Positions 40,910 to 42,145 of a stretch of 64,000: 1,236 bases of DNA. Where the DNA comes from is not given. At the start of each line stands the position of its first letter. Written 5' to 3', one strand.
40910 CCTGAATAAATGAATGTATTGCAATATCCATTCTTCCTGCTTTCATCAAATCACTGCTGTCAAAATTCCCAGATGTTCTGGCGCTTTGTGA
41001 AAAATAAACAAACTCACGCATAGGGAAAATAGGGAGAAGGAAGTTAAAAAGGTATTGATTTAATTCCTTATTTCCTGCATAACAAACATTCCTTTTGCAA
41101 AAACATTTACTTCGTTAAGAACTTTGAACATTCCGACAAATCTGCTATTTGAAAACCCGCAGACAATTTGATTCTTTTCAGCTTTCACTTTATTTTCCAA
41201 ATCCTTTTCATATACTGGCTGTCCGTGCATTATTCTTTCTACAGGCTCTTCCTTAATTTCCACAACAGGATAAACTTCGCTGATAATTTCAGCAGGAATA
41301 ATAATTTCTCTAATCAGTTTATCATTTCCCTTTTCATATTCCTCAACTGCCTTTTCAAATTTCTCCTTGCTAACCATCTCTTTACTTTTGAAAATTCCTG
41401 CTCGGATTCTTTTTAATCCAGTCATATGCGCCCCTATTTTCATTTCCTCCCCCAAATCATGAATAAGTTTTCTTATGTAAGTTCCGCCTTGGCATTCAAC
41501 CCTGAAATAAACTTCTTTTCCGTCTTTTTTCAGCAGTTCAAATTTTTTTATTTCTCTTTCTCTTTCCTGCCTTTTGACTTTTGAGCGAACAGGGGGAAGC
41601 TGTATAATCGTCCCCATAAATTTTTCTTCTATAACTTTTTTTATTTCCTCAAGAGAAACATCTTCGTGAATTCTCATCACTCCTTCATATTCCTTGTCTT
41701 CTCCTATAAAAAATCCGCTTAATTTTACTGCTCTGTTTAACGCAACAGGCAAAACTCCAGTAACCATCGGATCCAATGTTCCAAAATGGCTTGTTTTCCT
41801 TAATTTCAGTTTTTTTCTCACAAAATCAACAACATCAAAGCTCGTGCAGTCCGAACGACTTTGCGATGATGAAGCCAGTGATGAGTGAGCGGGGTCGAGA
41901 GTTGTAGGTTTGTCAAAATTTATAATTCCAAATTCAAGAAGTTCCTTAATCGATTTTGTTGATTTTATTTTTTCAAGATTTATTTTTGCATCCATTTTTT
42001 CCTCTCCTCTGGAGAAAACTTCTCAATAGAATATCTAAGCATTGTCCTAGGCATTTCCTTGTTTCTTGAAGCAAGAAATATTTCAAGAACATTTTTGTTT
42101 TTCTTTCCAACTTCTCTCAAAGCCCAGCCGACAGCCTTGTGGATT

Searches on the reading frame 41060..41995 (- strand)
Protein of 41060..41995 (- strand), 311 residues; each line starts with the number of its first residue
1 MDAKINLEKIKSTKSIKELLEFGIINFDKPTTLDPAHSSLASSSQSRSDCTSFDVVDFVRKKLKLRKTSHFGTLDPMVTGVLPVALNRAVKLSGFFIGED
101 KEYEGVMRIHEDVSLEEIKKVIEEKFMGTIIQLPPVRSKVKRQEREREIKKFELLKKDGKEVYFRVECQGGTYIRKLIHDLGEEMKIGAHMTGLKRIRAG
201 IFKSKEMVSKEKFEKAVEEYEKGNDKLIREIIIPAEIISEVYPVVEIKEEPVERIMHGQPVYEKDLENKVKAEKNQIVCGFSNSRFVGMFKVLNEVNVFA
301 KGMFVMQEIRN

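Call 42: search_solved_structures(query=window:41060-41995:-, show_alignments=1, max_evalue=1e-20)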
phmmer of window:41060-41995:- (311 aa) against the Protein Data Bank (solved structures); distinct sequences matched with E-value up to 1e-20: 15.
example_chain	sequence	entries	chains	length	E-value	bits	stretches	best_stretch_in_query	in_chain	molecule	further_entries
2apo_A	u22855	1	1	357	1.6e-47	165.9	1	50-267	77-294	Probable tRNA pseudouridine synthase B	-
2aus_C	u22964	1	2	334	2e-43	152.5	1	50-260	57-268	pseudouridine synthase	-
3hjw_A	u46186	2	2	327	3.7e-42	148.4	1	50-261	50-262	Pseudouridine synthase Cbf5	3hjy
3mqk_A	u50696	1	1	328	3.7e-42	148.3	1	50-261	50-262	tRNA pseudouridine synthase B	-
2ey4_A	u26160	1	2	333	3.9e-42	148.3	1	50-261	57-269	Probable tRNA pseudouridine synthase B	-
3lwo_A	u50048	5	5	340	4.2e-42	148.2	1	50-261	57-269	Pseudouridine synthase Cbf5 | Probable tRNA pseudouridine synthase B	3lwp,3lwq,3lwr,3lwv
2hvy_A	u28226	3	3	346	4.5e-42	148.1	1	50-261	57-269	Probable tRNA pseudouridine synthase B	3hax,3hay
2rfk_A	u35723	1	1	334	4.9e-41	144.7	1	50-261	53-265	Probable tRNA pseudouridine synthase B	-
9yfl_A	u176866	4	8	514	1.4e-29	107.1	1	48-261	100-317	H/ACA ribonucleoprotein complex subunit 4-like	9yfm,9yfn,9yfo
3u28_A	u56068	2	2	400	2.4e-29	106.3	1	46-260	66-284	H/ACA ribonucleoprotein complex subunit 4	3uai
9g25_A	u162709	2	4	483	8.5e-29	104.5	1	46-260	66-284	H/ACA ribonucleoprotein complex subunit CBF5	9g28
7bgb_G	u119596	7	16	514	7.4e-28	101.4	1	48-261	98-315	H/ACA ribonucleoprotein complex subunit DKC1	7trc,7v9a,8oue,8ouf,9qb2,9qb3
1r3f_A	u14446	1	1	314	8.3e-24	88.1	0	141-300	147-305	tRNA pseudouridine synthase B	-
1k8w_A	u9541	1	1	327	9.8e-24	87.9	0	140-300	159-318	tRNA Pseudouridine Synthase B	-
1zl3_A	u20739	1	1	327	4.9e-23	85.6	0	140-300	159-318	tRNA pseudouridine synthase B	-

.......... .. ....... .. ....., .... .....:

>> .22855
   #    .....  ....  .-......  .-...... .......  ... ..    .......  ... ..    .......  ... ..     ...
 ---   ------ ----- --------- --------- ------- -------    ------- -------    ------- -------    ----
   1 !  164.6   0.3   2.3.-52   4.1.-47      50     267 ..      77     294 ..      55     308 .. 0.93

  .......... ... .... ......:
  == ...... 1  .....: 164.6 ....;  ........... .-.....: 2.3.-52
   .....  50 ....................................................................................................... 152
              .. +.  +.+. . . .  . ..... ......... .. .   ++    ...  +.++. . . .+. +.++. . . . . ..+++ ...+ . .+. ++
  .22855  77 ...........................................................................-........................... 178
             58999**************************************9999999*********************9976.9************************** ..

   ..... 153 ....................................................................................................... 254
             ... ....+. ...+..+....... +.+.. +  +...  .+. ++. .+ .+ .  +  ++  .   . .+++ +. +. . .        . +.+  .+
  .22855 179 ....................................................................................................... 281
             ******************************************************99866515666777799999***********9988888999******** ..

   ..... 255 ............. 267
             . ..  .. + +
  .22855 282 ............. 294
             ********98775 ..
